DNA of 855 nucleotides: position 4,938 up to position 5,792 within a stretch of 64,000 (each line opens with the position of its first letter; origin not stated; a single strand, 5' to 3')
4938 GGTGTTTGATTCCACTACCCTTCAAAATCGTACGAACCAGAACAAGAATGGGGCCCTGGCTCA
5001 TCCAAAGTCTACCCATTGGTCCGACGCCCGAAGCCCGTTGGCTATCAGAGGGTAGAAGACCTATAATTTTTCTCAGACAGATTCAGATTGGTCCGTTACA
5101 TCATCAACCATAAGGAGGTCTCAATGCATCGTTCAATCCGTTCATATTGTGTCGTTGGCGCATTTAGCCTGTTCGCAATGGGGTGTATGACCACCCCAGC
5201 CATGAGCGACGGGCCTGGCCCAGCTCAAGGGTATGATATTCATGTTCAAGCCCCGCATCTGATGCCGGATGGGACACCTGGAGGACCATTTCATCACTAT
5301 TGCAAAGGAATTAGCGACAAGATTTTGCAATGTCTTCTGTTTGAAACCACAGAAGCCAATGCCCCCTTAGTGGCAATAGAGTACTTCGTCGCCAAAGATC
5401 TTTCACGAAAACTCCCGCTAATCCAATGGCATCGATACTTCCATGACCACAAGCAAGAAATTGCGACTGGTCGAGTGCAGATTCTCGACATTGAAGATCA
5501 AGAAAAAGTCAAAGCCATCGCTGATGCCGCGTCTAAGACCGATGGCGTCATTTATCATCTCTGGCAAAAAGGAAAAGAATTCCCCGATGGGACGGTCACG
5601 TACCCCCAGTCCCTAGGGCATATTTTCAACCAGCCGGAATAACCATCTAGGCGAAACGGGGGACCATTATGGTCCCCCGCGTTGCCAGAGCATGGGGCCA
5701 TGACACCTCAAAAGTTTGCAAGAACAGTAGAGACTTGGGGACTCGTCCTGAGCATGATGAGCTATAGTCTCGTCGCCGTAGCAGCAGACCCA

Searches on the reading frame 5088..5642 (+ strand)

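Call 9: search_protein_families(library=pfam, proteins=[window:5088-5642:+], max_evalue=0.01)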
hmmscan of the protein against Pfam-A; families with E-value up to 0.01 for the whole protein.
window:5088-5642:+ (184 aa): 1 family
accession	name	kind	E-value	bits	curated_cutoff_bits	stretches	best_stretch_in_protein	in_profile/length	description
PF06884.16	DUF1264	-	2.9e-16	60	25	1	50-165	8-127/171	Protein of unknown function (DUF1264)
